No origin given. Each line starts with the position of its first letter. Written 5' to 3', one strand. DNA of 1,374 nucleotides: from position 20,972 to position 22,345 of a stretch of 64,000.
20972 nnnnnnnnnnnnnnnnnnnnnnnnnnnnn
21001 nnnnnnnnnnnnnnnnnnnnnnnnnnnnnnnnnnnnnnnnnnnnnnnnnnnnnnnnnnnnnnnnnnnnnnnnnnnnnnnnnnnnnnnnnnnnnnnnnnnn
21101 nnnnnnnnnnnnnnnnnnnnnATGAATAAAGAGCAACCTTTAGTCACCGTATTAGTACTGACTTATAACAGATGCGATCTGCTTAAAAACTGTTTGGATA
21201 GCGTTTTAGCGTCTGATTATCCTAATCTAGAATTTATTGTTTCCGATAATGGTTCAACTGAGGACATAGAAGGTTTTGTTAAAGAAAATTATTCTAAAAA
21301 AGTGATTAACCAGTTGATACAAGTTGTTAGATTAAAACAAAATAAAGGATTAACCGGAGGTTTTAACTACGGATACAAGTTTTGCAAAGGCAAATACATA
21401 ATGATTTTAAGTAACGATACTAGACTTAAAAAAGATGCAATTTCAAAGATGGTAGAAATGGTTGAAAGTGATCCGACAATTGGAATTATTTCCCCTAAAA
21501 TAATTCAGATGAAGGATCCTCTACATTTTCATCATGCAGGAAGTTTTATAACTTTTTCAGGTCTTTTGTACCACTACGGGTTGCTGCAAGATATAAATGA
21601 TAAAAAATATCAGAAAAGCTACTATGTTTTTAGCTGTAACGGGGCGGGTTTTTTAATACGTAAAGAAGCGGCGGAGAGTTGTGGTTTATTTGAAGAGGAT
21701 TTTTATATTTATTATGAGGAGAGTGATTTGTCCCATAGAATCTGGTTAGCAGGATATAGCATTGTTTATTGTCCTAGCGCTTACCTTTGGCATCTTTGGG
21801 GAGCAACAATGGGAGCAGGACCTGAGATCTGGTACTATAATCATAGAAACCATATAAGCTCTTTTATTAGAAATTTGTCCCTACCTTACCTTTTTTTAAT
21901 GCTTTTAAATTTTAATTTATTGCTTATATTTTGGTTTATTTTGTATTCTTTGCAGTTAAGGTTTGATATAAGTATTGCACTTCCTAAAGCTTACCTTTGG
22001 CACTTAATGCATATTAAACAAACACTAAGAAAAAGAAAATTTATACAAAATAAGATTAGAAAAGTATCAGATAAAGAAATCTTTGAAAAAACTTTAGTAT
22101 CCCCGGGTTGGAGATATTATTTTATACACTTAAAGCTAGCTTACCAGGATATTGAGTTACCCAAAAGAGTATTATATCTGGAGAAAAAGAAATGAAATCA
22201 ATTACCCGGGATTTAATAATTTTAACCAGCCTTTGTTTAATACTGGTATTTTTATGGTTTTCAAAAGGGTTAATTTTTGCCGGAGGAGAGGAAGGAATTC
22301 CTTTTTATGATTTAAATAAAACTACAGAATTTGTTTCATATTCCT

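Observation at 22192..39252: Four-member paralogous family of giant polytopic membrane proteins with YfhO/AftD-like (GT-C) architecture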

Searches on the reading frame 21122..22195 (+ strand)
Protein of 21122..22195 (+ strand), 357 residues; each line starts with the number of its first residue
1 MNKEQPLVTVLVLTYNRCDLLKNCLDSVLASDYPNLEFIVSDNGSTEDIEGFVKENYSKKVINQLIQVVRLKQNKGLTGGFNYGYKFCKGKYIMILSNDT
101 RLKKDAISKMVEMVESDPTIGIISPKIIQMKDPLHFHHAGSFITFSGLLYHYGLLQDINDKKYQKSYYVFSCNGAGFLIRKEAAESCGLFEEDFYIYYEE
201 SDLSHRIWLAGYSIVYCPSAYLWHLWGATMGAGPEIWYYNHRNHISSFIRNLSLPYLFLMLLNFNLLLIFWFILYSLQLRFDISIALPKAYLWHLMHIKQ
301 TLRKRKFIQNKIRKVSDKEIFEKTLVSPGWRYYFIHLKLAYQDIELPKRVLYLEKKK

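Call 15: search_protein_families(library=pfam, proteins=[window:21122-22195:+], max_evalue=0.001)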
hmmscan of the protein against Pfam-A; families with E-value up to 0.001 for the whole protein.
window:21122-22195:+ (357 aa): 4 families
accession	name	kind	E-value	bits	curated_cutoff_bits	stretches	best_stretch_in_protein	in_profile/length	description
PF00535.33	Glycos_transf_2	-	1.3e-25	90.7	23.3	1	9-182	1-162/168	Glycosyl transferase family 2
PF13641.12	Glyco_tranf_2_3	-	9.7e-16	58.9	27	1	6-229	2-216/230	Glycosyltransferase like family 2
PF13632.12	Glyco_trans_2_3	-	7.8e-12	45.9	27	1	92-275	1-189/198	Glycosyl transferase family group 2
PF10111.15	Glyco_tranf_2_2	-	2.6e-05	24.3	27.3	1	33-218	25-210/276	Glycosyltransferase like family 2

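Call 72: search_protein_families(library=ncbifam, proteins=[window:21122-22195:+], max_evalue=0.00001)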
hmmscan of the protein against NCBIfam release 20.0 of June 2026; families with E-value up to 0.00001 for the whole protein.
window:21122-22195:+ (357 aa): 18 families
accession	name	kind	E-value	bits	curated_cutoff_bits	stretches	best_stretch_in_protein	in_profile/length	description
TIGR03937.1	PgaC_IcaA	equivalog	1.8e-21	76.6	422.3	1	3-230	42-256/407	poly-beta-1,6-N-acetyl-D-glucosamine synthase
NF038299.1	EPS_HpsN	equivalog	2.3e-18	66.3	425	1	6-231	1-227/317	hormogonium polysaccharide biosynthesis glycosyltransferase HpsN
TIGR01556.1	rhamnosyltran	subfamily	1.6e-17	63.6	200.55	1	34-274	20-261/281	rhamnosyltransferase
NF050050.1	ProtGlycPglI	equivalog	6.9e-16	58.5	500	1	6-115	2-109/306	GalNAc(5)-diNAcBac-PP-undecaprenol beta-1,3-glucosyltransferase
TIGR03111.1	glyc2_xrt_Gpos1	hypoth_equivalog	3.4e-15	55.8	363.95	1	3-134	46-176/439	TIGR03111 family XrtG-associated glycosyltransferase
TIGR03965.1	mycofact_glyco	equivalog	5.2e-14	52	280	1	4-224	72-280/467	mycofactocin biosynthesis glycosyltransferase MftF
NF047683.1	TeichurnBiosyTuaG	equivalog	3.3e-13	49.9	400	1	1-115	1-112/252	teichuronic acid biosynthesis protein TuaG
NF041875.1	EPS_EpsD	equivalog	5.8e-13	48.9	370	1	8-224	1-206/325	exopolysaccharide biosynthesis glycosyltransferase EpsD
NF007482.0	PRK10073.1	equivalog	7.4e-11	41.6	423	1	1-117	1-113/334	glycosyltransferase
NF050113.1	gal_furan_GlfT1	equivalog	1e-09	38.1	330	1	9-224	2-206/290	galactofuranosyltransferase GlfT1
NF053739.1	GlytfEpsEBac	equivalog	5.4e-09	35.4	450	1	6-126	1-119/265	glycosyltransferase EpsE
TIGR04283.1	glyco_like_mftF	equivalog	2.5e-07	30.5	182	1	9-127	2-111/221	TIGR04283 family arsenosugar biosynthesis glycosyltransferase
TIGR04242.1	nodulat_NodC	equivalog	3.1e-07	29.7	550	1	4-123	46-164/395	chitooligosaccharide synthase NodC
NF007453.0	PRK10018.1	equivalog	4.2e-07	29.9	382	1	1-108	1-105/280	colanic acid biosynthesis glycosyltransferase WcaA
TIGR04440.1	glyco_TIGR04440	domain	5.3e-07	29.6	70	1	8-120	2-112/215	TIGR00180 family glycosyltransferase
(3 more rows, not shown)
